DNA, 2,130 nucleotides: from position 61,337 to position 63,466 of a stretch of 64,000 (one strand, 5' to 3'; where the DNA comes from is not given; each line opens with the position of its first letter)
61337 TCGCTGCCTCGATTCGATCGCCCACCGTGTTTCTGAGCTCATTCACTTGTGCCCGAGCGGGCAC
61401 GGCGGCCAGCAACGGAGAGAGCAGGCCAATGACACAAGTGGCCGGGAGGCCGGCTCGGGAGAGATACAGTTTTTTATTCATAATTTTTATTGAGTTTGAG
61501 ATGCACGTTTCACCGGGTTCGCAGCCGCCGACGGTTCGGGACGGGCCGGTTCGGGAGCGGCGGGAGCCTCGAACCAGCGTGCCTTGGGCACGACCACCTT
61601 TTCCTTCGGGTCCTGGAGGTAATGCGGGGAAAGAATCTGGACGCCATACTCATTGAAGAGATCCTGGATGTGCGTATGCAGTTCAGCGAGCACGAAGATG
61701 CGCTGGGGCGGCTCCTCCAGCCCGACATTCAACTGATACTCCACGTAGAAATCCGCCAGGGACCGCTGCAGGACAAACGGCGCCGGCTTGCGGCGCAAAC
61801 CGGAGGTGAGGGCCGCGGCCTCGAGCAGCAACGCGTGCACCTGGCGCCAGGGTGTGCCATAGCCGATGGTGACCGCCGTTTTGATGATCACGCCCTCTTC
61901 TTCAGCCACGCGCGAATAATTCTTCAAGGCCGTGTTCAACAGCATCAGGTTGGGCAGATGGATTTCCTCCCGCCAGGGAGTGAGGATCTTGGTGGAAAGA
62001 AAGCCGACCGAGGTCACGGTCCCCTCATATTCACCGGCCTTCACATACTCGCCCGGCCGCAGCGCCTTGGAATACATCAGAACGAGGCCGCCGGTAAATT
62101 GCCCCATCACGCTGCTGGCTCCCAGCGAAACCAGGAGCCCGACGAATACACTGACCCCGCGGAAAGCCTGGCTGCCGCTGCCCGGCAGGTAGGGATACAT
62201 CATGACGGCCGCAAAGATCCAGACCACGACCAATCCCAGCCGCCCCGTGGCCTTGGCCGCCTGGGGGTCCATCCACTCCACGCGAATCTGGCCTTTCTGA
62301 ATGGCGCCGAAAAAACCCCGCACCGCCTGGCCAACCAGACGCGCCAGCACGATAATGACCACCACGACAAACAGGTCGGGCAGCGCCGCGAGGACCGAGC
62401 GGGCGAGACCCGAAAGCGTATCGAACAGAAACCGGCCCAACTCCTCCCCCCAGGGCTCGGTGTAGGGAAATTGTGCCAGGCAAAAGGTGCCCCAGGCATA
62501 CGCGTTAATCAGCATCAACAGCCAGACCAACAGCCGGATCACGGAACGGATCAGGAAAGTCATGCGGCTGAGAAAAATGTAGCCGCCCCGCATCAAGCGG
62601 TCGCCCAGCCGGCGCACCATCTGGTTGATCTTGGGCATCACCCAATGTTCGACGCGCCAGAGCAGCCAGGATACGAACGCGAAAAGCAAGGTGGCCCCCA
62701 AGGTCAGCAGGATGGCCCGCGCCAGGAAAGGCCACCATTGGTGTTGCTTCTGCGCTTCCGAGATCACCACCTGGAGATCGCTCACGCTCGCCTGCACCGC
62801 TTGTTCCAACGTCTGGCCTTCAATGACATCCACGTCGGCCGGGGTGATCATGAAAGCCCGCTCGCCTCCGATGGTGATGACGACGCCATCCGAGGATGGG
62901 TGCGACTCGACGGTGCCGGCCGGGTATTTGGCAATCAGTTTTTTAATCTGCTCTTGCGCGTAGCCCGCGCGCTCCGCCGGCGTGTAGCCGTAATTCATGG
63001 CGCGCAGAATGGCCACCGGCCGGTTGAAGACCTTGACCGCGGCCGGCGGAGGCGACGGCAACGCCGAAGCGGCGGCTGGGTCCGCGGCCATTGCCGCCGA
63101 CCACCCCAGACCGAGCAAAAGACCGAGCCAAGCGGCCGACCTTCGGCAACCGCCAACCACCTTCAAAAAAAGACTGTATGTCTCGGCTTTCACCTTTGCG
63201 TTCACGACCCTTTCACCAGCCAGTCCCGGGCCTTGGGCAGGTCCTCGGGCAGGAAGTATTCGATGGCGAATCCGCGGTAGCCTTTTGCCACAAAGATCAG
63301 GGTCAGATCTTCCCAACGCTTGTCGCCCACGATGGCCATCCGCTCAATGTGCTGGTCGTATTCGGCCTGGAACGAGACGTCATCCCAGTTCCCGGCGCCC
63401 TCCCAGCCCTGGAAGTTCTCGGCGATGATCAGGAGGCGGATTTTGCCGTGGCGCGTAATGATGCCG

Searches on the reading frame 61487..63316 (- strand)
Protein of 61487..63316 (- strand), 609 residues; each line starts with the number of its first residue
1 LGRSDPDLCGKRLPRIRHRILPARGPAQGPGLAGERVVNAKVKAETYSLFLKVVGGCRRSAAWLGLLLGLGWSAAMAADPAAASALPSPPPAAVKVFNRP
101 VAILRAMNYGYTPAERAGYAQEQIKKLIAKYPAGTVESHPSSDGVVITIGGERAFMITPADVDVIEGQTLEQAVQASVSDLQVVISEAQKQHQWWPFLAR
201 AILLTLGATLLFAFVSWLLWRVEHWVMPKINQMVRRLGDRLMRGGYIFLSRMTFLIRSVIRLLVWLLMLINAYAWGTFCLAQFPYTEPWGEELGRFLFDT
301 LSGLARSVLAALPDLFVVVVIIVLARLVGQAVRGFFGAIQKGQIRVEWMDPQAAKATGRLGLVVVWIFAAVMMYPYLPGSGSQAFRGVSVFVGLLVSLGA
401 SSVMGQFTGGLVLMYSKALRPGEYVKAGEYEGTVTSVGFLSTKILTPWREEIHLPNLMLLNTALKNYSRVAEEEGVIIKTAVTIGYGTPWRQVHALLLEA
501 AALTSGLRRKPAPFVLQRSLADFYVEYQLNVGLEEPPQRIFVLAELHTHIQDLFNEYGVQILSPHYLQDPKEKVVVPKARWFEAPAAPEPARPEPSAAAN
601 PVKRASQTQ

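Call 27: search_protein_families(library=pfam, proteins=[window:61487-63316:-], max_evalue=0.001)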
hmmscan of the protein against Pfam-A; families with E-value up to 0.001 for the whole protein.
window:61487-63316:- (609 aa): 2 families
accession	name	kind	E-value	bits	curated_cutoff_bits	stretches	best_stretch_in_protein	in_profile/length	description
PF00924.24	MS_channel_2nd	-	9.1e-13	48.6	20.2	1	405-469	4-68/68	Mechanosensitive ion channel, beta-domain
PF21082.3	MS_channel_3rd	-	3.2e-08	34.3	21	1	478-561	1-88/88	Mechanosensitive ion channel MscS, C-terminal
